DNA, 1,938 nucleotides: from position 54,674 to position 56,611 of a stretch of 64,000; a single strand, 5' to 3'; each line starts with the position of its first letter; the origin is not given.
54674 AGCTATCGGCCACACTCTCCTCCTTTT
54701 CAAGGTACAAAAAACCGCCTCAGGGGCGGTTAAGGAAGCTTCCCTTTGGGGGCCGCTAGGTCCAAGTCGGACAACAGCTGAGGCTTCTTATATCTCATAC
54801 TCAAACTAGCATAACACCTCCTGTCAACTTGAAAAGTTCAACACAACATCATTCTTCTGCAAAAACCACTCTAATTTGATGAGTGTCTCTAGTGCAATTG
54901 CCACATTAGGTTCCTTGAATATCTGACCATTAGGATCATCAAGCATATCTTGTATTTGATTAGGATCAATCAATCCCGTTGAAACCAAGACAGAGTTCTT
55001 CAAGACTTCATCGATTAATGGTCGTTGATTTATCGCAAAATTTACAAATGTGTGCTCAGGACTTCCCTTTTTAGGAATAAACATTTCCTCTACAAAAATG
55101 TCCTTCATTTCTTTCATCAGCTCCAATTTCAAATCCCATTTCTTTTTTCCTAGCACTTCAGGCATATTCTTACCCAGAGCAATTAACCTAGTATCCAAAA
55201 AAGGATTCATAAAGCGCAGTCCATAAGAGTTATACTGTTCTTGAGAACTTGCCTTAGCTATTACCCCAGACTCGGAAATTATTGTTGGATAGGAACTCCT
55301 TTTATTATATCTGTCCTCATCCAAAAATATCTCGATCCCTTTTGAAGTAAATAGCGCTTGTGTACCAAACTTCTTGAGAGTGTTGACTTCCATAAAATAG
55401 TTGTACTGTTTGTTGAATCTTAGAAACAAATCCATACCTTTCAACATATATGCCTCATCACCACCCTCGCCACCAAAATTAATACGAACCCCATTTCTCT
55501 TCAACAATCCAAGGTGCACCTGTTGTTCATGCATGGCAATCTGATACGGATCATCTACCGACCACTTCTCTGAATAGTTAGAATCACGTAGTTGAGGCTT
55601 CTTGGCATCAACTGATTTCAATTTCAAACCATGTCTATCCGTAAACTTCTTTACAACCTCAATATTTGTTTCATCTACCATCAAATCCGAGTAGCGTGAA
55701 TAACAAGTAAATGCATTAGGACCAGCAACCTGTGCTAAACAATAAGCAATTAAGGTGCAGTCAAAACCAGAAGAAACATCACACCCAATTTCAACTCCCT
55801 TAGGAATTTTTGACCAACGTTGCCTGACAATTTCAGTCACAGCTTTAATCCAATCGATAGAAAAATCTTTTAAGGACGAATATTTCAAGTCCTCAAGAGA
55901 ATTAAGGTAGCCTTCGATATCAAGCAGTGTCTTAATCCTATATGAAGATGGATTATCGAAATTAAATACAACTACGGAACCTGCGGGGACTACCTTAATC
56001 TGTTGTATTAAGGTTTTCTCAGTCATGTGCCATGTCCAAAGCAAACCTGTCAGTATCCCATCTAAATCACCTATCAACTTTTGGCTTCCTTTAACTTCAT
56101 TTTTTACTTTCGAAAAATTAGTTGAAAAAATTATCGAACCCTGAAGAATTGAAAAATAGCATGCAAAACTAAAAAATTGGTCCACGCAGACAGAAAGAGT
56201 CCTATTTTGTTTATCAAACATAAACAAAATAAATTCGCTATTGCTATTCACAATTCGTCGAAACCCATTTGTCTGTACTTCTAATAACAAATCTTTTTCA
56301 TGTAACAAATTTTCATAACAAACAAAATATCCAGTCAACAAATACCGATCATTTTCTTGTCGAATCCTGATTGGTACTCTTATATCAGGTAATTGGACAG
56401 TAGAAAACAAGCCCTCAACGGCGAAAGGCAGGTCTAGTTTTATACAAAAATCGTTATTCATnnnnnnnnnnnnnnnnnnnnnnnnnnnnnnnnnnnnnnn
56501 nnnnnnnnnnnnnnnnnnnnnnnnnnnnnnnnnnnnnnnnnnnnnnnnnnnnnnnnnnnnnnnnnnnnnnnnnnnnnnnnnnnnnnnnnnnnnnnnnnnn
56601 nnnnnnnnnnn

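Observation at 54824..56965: Peptide gene + hairpin + small winged-helix ORF + Cys-less asparagine-synthetase homologue directly downstream of rpsR: candidate lasso-like RiPP locus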

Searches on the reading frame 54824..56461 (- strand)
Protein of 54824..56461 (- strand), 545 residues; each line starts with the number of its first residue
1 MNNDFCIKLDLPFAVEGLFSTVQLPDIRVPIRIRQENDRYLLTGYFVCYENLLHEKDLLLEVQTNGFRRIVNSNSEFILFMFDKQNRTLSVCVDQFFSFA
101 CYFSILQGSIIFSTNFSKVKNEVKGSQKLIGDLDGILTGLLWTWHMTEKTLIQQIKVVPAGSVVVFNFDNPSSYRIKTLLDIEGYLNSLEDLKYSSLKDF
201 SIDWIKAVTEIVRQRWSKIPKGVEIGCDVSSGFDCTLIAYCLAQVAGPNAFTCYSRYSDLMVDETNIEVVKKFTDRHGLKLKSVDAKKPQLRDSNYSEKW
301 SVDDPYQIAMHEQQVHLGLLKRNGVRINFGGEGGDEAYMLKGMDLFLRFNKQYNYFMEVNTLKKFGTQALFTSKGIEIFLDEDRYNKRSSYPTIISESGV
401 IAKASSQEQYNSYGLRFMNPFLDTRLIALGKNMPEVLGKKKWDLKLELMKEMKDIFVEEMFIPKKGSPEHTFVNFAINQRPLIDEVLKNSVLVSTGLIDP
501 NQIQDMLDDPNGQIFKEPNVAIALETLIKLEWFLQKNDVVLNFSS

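Call 3: search_protein_families(library=pfam, proteins=[window:54824-56461:-], max_evalue=1)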
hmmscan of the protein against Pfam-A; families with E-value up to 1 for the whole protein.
window:54824-56461:- (545 aa): 1 family
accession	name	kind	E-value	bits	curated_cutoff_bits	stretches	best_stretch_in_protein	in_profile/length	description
PF00733.27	Asn_synthase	-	1.3e-09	38.6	21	2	222-346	17-137/354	Asparagine synthase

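Call 4: search_protein_families(library=ncbifam, proteins=[window:54824-56461:-], max_evalue=1)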
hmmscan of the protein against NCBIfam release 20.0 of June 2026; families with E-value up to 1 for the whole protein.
window:54824-56461:- (545 aa): 7 families
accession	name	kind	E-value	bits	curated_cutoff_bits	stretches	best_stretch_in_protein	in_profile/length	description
TIGR01536.1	asn_synth_AEB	equivalog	3e-12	46.3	267.1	1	74-390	121-416/517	asparagine synthase (glutamine-hydrolyzing)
TIGR03108.1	eps_aminotran_1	hypoth_equivalog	4.9e-12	45.3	816.9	2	76-338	122-371/628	XrtA/PEP-CTERM system amidotransferase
TIGR03104.1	trio_amidotrans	equivalog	1.6e-06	26.6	570.1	2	412-536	466-588/589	N-acetylglutaminylglutamine amidotransferase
NF033561.1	macrolact_Ik_Al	subfamily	0.005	15.5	300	0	221-337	210-330/561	albusnodin/ikarugamycin family macrolactam cyclase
NF000848.1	PRK00074.1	equivalog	0.033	12.8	400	1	224-291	215-282/512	glutamine-hydrolyzing GMP synthase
NF011230.0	PRK14637.1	equivalog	0.064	12.9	159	1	50-96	67-112/152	ribosome maturation factor RimP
TIGR00884.1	guaA_Cterm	equivalog_domain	0.09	12.1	338.75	1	224-291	18-84/310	glutamine-hydrolyzing GMP synthase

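Call 5: find_homologous_proteins(query=window:54824-56461:-)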
Query window:54824-56461:- (545 aa): 54 proteins with E <= 0.001 among 7147 candidates.
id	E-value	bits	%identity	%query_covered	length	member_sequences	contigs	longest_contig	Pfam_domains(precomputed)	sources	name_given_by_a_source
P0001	0.0e+0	1241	100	100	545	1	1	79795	PF00733.28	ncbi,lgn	-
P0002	5.2e-284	961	75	99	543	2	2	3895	PF00733.28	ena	-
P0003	9.6e-277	937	75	99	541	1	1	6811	PF00733.28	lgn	-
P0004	1.6e-273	927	74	99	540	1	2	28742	PF00733.28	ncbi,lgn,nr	ncbi:hypothetical protein HYU91_03365 [Candidatus Collierbacteria bacterium]|nr:hypothetical protein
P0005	4.7e-269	912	72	99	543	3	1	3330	PF00733.28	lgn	-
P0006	2.8e-263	893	71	99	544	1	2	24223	PF00733.28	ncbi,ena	-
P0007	2.1e-223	761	60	99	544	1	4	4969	PF00733.28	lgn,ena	-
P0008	6.5e-211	720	59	99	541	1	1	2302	PF00733.28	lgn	-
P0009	5.1e-151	522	46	99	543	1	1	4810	PF00733.28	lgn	-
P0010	4.8e-148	513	68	59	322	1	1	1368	-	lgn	-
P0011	1.4e-139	485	43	97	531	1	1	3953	PF00733.28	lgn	-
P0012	5.1e-123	430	39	99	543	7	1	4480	PF00733.28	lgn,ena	-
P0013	2.4e-122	428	41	95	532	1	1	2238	PF00733.28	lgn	-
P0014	5.5e-122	427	40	95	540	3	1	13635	PF00733.28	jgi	jgi:hypothetical protein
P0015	6.9e-121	423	39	95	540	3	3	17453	PF00733.28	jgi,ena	-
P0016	1.2e-119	419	39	95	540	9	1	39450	PF00733.28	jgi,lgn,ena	-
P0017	8.9e-119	416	38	99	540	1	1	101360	PF00733.28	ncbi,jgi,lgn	-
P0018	4.7e-117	410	40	94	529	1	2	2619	PF00733.28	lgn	-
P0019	4.9e-117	410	38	95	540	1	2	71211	PF00733.28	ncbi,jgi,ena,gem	-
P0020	1.8e-116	408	38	99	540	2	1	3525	PF00733.28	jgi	-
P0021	2.2e-115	405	39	95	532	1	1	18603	PF00733.28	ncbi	-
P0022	2.4e-115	405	37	99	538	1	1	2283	PF00733.28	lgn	-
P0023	4.4e-115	404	38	99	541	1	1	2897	PF00733.28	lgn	-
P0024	5.2e-115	404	38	95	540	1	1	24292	PF00733.28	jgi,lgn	jgi:asparagine synthetase B (glutamine-hydrolysing)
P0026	8.4e-114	400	38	95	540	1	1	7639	PF00733.28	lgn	-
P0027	1.2e-113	399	39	95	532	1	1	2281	PF00733.28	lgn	-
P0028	1.3e-113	399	38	95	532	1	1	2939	PF00733.28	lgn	-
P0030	4.2e-113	397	37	99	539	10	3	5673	PF00733.28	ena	-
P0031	8.4e-113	396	39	95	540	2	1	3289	PF00733.28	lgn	-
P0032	9.0e-113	396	37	95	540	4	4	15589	PF00733.28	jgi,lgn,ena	-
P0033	1.0e-112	396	39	95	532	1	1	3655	PF00733.28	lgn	-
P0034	4.9e-112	394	39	95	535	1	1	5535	PF00733.28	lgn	-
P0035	7.6e-112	393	38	99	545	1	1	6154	PF00733.28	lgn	-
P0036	8.6e-112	393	37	99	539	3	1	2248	PF00733.28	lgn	-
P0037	2.8e-111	391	38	99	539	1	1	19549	PF00733.28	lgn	-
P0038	4.8e-111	390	39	94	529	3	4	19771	PF00733.28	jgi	-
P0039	1.2e-109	386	39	94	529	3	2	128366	PF00733.28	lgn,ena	-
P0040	1.5e-109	386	37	99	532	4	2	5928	PF00733.28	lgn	-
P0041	2.3e-109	385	38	94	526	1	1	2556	PF00733.28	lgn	-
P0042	2.5e-109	385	39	94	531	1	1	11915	PF00733.28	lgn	-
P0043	1.3e-108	383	39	94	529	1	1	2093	PF00733.28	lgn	-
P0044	3.9e-108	381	38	94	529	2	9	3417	PF00733.28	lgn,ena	-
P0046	8.5e-108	380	39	94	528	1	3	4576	PF00733.28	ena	-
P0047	1.0e-107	379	36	95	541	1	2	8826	PF00733.28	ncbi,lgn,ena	-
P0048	4.3e-107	377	38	94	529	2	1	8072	PF00733.28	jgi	-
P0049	2.6e-105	372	37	94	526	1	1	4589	PF00733.28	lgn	-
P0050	1.5e-102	362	35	95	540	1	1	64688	PF00733.28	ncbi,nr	ncbi:MAG: asparagine synthase C-terminal domain-containing protein [Patescibacteria group bacterium]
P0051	8.2e-93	330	35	95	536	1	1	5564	PF00733.28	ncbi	ncbi:MAG TPA: asparagine synthase C-terminal domain-containing protein [Patescibacteria group bacter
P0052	7.1e-90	321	34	98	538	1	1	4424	PF00733.28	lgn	-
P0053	2.6e-58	216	29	96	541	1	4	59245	PF00733.28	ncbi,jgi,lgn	-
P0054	4.7e-4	37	27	28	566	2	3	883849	PF00733.28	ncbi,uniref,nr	ncbi:asparagine synthase-related protein [Rhodococcus erythropolis]|uniref:asparagine synthase-relat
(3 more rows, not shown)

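Call 6: search_solved_structures(query=window:54824-56461:-, max_evalue=1, show_alignments=2)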
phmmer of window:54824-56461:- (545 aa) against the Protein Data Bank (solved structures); distinct sequences matched with E-value up to 1: 1.
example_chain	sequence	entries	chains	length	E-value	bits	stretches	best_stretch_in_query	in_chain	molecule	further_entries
28nt_V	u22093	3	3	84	0.11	14.6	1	192-229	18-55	Large ribosomal subunit protein bL27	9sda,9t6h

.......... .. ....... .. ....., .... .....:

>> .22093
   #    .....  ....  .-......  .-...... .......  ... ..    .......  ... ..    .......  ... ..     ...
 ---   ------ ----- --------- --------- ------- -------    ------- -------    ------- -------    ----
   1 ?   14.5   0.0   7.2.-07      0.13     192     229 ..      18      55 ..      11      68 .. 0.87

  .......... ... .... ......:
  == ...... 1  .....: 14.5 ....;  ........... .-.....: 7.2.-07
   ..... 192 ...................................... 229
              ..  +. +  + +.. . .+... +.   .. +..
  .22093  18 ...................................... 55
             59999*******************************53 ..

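Call 8: find_encoding_contigs(protein=P0004, flank=6000, max_places=2)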
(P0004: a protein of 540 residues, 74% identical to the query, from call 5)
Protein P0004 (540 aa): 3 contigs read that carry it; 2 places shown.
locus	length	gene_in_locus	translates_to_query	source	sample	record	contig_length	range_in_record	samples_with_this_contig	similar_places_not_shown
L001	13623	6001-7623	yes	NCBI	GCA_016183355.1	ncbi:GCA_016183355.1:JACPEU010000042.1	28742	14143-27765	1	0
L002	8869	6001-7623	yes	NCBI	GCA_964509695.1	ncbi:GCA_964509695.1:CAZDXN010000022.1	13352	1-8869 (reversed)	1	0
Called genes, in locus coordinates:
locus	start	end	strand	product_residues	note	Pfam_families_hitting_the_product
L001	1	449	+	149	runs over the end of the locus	-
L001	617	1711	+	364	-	-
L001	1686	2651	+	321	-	PF02016:Peptidase_S66, PF17676:Peptidase_S66C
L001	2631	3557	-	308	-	PF00535:Glycos_transf_2, PF10111:Glyco_tranf_2_2, PF13641:Glyco_tranf_2_3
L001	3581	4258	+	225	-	-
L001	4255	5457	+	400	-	PF13439:Glyco_transf_4, PF13579:Glyco_trans_4_4, PF20706:GT4-conflict (weak), PF00534:Glycos_transf_1, PF13692:Glyco_trans_1_4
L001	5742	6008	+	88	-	-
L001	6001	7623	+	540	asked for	PF00733:Asn_synthase (faint)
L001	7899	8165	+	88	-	-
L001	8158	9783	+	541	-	-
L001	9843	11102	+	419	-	-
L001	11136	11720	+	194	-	-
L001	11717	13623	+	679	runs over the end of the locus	-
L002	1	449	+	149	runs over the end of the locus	-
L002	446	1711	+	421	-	PF01411:tRNA-synt_2c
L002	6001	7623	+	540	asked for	PF00733:Asn_synthase (faint)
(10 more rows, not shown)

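Call 9: find_encoding_contigs(protein=P0017, flank=6000, max_places=2)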
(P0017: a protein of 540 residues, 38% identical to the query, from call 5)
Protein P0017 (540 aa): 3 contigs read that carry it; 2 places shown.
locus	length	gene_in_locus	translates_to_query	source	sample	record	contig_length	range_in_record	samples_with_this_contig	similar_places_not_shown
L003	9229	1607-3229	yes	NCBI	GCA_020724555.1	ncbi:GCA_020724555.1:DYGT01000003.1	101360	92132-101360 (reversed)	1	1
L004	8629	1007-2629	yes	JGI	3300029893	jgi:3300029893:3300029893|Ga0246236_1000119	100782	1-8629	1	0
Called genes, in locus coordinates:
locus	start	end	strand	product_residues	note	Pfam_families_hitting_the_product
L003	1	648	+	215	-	?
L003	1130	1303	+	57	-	-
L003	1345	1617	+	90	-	-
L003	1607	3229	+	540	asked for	PF00733:Asn_synthase (faint)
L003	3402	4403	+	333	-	PF21820:DUF6886 (faint)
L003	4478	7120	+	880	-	PF01551:Peptidase_M23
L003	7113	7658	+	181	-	-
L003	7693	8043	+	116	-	-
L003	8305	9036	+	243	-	PF10648:Gmad2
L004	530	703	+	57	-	-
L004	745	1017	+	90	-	-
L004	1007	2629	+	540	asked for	PF00733:Asn_synthase (faint)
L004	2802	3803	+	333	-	PF21820:DUF6886 (faint)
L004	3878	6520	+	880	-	PF01551:Peptidase_M23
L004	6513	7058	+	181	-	-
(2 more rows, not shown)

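Call 10: find_encoding_contigs(protein=P0050, flank=6000, max_places=2)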
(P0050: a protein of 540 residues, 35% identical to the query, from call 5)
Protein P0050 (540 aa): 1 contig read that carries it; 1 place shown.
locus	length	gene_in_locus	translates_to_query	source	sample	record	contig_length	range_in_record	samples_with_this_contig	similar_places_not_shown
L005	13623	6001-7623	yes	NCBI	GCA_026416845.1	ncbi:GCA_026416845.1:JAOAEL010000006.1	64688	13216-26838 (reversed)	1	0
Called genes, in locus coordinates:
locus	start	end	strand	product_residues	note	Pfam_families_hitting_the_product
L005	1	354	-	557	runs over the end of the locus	-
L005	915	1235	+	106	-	PF09685:MamF_MmsF (weak)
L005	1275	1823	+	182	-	PF01195:Pept_tRNA_hydro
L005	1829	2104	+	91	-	-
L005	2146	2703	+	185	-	-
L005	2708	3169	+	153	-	-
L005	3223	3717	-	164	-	PF00300:His_Phos_1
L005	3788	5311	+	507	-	PF02074:Peptidase_M32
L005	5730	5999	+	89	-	-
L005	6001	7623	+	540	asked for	PF00733:Asn_synthase (faint)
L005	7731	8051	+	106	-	PF00085:Thioredoxin, PF00578:AhpC-TSA (weak), PF14595:Thioredoxin_9 (weak), PF08534:Redoxin (faint), PF13098:Thioredoxin_2, PF13905:Thioredoxin_8 (weak)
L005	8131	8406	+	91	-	-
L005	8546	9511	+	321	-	PF01946:Thi4 (faint), PF00890:FAD_binding_2 (faint), PF03486:HI0933_like (faint), PF07992:Pyr_redox_2, PF13738:Pyr_redox_3, PF00070:Pyr_redox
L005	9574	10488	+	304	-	PF13098:Thioredoxin_2 (faint), PF01323:DSBA (weak), PF13462:Thioredoxin_4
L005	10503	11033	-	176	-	PF00588:SpoU_methylase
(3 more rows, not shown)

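Call 11: find_encoding_contigs(protein=P0053, flank=6000, max_places=2)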
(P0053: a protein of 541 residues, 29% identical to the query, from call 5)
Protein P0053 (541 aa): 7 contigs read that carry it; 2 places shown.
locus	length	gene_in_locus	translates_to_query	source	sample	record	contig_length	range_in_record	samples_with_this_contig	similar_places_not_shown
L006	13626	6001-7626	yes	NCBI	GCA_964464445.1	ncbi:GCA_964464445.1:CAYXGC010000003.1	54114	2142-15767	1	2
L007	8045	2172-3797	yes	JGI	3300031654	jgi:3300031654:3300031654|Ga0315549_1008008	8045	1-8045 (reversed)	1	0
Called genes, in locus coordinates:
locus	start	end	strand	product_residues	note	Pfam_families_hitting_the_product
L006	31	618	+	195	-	-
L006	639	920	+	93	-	-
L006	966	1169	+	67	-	-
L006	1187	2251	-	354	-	PF04055:Radical_SAM, PF13353:Fer4_12 (weak)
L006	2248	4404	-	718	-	PF04932:Wzy_C, PF00515:TPR_1 (faint), PF07719:TPR_2 (faint), PF13181:TPR_8 (faint), PF13414:TPR_11 (faint), PF13428:TPR_14 (faint), PF21033:RMD1-3 (faint), PF13431:TPR_17 (weak), +1 more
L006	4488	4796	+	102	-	PF21956:DUF6922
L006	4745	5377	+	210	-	PF08843:AbiEii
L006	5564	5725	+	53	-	-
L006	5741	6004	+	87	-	PF13412:HTH_24 (weak)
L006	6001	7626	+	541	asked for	PF00733:Asn_synthase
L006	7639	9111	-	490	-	PF01564:Spermine_synth, PF05175:MTS (weak)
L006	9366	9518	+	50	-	-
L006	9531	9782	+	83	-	-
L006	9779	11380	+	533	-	PF00733:Asn_synthase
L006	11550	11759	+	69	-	PF24113:DUF7387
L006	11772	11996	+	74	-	PF07927:HicA_toxin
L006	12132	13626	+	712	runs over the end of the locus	PF01476:LysM (faint)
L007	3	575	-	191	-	?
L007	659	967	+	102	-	PF21956:DUF6922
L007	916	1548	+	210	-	PF08843:AbiEii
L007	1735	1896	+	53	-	-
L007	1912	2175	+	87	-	PF13412:HTH_24 (weak)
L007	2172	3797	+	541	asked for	PF00733:Asn_synthase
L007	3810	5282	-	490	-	PF01564:Spermine_synth, PF05175:MTS (weak)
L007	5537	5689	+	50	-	-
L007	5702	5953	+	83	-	-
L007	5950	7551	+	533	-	PF00733:Asn_synthase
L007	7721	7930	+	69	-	PF24113:DUF7387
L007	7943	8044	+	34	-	?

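Call 14: find_related_loci(query=A1, collection=genome_contigs, flank=4000)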
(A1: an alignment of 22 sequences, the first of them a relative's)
Query A1 (545 aa) in genome_contigs; peptide patterns used: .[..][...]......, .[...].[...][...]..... (x = any residue, [..] = any of these).
52 stretches matched a pattern; 17 encode a relative of the query (tblastn E <= 1e-3); 17 distinct loci.
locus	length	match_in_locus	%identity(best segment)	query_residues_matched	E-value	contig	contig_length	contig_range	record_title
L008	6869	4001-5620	74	1-541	0e+0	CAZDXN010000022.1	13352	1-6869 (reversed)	MAG TPA_asm: uncultured Pseudomonadales bacterium isolate binchicken_co38_1253 genome assembly, contig: NODE_9822_length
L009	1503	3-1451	77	57-539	0e+0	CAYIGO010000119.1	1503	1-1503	MAG TPA_asm: uncultured Gammaproteobacteria bacterium isolate ERP119705_co22_108 genome assembly, contig: NODE_68777_len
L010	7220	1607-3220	38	1-541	5e-123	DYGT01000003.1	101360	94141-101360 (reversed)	MAG TPA_asm: Candidatus Microgenomatus sp. isolate BE2012_6_40_25 Afr_mines_BE2012_107_length_101360_cov_10_224086, whol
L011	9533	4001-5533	39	24-539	3e-122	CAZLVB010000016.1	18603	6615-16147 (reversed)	MAG TPA_asm: uncultured Gammaproteobacteria bacterium isolate SRP269290_co3_1053 genome assembly, contig: NODE_3136_leng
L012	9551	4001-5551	38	23-541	3e-119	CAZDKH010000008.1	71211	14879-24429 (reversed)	MAG TPA_asm: uncultured Gammaproteobacteria bacterium isolate SRP231805_co4_168 genome assembly, contig: k141_73962, who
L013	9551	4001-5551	38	23-541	6e-117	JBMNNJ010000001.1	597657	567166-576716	MAG: Patescibacteria group bacterium isolate SBF912LR0HQ0104 contig_45780, whole genome shotgun sequence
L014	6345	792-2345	36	23-541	3e-116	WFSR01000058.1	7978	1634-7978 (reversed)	MAG: Candidatus Microgenomates bacterium isolate S016_97 k151_563084, whole genome shotgun sequence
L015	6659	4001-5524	38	24-537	9e-112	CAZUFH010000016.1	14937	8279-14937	MAG TPA_asm: uncultured Pseudomonadales bacterium isolate SRP050083_co2_371 genome assembly, contig: NODE_2913_length_14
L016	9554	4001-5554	35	23-542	8e-108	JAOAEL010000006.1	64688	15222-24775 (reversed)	MAG: Patescibacteria group bacterium isolate SKW259 NODE_6_length_64688_cov_5.899290, whole genome shotgun sequence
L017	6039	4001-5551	37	24-539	9e-108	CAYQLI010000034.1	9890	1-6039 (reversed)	MAG TPA_asm: uncultured Pseudomonadales bacterium isolate SRP119689_co1_317 genome assembly, contig: NODE_10577_length_9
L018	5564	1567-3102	35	24-539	6e-97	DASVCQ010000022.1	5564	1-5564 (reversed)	MAG TPA_asm: Patescibacteria group bacterium isolate SMAG_U2010 k141_1572672, whole genome shotgun sequence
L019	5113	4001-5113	40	23-393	8e-88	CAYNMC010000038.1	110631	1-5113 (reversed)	MAG TPA_asm: uncultured Pseudomonadales bacterium isolate SRP231805_co4_157 genome assembly, contig: k141_28553, whole g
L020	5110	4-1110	36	163-537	3e-72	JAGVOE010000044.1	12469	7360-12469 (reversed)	MAG: Candidatus Woesebacteria bacterium isolate DeMMO3_54 c_000000031877, whole genome shotgun sequence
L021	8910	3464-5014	29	14-539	1e-58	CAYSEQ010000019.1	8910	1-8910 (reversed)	MAG TPA_asm: uncultured Gammaproteobacteria bacterium isolate binchicken_co30_31 genome assembly, contig: NODE_4745_leng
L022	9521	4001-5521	28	24-542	9e-60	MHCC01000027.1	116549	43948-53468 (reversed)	MAG: Candidatus Blackburnbacteria bacterium RIFCSPLOWO2_01_FULL_40_20 rifcsplowo2_01_scaffold_934, whole genome shotgun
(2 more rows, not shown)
